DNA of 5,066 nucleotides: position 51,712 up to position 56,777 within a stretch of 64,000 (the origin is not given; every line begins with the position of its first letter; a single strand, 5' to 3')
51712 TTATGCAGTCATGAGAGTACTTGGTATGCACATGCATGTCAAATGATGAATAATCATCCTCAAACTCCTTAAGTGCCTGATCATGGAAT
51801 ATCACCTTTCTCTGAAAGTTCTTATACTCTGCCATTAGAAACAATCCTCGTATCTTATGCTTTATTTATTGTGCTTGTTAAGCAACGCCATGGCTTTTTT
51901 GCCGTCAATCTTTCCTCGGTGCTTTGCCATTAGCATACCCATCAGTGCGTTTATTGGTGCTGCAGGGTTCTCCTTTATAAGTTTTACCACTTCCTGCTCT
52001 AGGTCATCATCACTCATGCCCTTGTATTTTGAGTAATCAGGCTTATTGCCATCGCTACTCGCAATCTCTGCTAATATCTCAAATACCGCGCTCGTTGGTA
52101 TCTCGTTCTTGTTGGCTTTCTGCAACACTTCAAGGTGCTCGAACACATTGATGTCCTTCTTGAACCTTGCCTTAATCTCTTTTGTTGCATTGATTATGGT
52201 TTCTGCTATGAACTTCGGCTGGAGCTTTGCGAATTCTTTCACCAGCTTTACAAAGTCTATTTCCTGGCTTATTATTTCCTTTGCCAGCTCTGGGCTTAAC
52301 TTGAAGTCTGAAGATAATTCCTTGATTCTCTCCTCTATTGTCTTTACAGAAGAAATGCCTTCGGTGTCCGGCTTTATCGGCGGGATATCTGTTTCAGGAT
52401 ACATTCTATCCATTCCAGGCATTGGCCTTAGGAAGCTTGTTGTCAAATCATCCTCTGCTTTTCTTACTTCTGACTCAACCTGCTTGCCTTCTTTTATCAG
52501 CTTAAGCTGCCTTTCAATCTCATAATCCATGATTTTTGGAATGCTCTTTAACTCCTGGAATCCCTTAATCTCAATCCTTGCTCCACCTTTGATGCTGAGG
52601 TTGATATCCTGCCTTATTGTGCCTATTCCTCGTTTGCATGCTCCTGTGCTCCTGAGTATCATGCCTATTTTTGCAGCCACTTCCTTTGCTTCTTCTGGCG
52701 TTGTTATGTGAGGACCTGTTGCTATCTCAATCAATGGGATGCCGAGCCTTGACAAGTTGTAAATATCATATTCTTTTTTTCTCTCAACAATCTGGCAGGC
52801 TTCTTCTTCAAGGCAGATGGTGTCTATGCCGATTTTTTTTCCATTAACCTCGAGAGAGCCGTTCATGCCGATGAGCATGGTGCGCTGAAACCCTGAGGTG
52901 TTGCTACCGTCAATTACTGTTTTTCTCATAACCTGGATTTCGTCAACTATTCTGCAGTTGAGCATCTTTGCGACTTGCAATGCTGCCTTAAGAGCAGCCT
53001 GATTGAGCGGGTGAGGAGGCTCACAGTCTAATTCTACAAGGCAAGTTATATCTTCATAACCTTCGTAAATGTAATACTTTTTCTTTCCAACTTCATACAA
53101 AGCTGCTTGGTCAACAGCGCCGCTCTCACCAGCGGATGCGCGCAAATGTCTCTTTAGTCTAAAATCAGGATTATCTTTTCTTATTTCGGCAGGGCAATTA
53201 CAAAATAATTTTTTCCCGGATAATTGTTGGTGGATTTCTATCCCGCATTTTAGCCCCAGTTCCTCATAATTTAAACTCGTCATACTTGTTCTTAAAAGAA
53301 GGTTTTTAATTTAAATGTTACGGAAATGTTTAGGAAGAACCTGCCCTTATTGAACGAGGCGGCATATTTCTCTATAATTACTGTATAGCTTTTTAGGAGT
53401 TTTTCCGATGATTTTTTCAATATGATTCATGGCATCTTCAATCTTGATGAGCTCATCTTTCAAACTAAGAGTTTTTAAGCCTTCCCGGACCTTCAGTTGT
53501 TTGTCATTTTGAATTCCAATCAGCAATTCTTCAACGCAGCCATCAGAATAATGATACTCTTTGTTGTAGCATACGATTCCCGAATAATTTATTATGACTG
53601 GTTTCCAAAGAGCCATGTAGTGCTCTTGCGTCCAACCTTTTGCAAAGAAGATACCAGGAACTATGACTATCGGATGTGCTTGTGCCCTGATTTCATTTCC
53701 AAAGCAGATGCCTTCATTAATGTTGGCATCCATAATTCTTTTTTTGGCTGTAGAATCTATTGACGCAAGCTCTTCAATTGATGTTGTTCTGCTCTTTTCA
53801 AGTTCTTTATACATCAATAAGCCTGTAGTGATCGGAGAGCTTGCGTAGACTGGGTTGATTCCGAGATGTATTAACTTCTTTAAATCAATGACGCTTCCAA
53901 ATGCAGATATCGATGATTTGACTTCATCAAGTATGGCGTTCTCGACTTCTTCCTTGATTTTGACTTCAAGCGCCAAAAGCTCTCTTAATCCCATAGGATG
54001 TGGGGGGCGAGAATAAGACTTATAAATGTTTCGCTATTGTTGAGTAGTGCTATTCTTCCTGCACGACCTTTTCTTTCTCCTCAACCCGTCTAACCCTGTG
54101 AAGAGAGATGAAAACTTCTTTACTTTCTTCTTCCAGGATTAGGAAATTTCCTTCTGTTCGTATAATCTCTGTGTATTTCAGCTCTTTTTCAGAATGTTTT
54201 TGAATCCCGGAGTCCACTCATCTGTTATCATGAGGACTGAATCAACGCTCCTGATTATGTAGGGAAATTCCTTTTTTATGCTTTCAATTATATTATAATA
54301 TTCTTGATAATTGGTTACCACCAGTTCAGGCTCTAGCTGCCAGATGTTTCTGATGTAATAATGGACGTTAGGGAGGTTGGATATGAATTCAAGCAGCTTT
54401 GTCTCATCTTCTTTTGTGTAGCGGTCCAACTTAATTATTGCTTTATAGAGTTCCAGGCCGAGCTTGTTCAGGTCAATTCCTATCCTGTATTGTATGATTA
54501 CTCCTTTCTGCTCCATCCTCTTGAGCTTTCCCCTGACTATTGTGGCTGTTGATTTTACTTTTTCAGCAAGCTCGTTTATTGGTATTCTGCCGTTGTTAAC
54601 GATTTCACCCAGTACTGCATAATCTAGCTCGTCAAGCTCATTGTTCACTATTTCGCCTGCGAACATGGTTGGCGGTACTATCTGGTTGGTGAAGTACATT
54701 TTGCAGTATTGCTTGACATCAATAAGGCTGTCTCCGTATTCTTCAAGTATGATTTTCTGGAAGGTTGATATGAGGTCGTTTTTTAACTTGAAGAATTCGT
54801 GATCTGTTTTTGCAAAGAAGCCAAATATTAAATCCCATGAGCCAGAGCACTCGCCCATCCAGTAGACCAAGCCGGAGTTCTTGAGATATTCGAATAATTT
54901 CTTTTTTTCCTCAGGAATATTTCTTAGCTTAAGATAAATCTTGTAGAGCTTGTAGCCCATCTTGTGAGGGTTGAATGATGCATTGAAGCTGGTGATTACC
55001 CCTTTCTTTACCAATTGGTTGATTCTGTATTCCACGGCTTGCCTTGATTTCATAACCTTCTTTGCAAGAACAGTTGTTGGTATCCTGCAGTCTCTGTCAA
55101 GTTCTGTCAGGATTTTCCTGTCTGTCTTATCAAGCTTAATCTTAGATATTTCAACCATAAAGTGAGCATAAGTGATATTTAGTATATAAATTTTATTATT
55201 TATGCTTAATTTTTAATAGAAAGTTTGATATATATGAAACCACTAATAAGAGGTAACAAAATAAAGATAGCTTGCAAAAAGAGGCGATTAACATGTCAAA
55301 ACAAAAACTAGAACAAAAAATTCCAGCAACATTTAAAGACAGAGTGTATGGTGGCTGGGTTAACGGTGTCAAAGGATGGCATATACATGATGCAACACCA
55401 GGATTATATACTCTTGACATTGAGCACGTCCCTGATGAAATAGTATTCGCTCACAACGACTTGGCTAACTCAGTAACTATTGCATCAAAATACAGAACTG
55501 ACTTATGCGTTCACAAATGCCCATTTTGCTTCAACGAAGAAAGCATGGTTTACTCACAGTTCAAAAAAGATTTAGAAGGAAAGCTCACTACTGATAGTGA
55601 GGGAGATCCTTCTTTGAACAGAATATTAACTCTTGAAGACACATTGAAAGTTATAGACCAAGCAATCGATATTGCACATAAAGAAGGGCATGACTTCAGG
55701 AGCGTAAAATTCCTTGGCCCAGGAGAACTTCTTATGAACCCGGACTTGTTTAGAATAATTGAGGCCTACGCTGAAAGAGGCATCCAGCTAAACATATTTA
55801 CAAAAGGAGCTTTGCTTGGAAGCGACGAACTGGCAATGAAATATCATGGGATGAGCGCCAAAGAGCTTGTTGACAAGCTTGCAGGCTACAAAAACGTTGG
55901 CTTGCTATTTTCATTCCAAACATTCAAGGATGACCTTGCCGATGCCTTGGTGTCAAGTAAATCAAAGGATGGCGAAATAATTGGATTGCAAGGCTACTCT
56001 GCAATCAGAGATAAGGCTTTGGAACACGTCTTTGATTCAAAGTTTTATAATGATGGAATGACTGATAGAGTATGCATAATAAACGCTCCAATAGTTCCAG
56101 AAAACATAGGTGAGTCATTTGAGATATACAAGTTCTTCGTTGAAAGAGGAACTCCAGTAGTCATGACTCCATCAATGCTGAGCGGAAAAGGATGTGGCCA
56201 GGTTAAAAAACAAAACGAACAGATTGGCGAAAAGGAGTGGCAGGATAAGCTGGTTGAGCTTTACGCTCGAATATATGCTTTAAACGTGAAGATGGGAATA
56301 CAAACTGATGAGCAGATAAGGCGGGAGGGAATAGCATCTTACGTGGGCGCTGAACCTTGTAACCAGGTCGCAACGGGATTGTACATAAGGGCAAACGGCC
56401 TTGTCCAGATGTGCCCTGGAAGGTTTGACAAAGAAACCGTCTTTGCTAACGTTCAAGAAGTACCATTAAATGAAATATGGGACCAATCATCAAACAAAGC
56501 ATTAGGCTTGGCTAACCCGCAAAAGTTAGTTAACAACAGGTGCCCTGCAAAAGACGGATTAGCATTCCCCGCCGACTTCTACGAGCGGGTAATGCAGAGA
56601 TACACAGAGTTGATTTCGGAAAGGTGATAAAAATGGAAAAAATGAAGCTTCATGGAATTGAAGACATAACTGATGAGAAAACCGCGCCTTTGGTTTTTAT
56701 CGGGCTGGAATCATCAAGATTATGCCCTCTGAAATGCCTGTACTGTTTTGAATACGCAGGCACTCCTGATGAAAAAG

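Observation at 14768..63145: Dispersed family of structured palindromic repeats (8 copies in 64 kb) with compensatory stem changes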

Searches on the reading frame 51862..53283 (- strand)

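Call 15: search_protein_families(library=pfam, proteins=[window:51862-53283:-], max_evalue=0.01)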
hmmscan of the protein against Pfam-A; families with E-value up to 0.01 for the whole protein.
window:51862-53283:- (473 aa): 2 families
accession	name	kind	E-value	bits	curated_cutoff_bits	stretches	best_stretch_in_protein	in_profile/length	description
PF02934.20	GatB_N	-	3.9e-61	207.1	23.4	1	12-308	2-274/277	GatB/GatE catalytic domain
PF02637.23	GatB_Yqey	-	0.00048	20.5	27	1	344-470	3-146/148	GatB domain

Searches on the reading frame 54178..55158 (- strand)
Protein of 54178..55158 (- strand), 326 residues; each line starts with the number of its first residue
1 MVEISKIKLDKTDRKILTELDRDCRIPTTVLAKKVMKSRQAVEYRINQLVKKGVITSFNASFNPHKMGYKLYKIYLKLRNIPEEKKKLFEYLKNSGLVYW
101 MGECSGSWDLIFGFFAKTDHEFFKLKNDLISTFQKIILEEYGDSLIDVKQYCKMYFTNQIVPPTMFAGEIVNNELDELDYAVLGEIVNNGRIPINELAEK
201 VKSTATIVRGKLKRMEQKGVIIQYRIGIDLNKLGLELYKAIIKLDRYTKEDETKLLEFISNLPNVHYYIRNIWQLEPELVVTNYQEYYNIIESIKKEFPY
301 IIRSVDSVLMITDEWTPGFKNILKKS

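Call 79: search_protein_families(library=pfam, proteins=[window:54178-55158:-], max_evalue=0.001)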
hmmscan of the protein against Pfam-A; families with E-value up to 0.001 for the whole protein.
window:54178-55158:- (326 aa): 5 families
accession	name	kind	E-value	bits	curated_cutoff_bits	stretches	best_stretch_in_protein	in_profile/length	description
PF13412.12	HTH_24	-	3.2e-22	78.3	21.9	2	9-56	1-48/48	Winged helix-turn-helix DNA-binding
PF13404.12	HTH_AsnC-type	-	5.3e-21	74.6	27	2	9-49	1-41/42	AsnC-type helix-turn-helix domain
PF01047.28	MarR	-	3.1e-08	33.8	24.6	1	179-222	5-48/59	MarR family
PF12802.13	MarR_2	-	4.7e-05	23.9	27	0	179-222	7-51/61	MarR family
PF08279.18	HTH_11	-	0.00053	20.3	25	0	189-223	13-47/55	HTH domain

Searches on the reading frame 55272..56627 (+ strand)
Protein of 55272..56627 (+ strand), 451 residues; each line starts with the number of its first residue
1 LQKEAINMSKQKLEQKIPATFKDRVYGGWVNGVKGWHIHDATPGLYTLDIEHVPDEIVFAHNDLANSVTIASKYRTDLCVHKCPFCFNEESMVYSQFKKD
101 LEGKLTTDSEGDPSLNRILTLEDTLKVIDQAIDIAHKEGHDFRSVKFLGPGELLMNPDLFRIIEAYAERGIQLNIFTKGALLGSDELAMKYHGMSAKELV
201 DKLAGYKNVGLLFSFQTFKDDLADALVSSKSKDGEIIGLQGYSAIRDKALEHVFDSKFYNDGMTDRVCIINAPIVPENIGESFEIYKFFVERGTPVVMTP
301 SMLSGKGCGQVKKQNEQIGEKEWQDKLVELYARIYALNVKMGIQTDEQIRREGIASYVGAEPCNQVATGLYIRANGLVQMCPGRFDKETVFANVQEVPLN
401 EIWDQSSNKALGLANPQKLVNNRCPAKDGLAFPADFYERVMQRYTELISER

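Call 79: search_protein_families(library=pfam, proteins=[window:55272-56627:+], max_evalue=0.001)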
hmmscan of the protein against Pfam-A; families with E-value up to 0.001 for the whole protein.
window:55272-56627:+ (451 aa): 2 families
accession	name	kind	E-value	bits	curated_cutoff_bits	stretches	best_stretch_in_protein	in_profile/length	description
PF04055.27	Radical_SAM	-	6.7e-09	36.6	29.5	1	76-226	4-120/166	Radical SAM superfamily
PF13186.11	SPASM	-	3.9e-06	27.5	21.5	1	363-412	1-52/67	Iron-sulfur cluster-binding domain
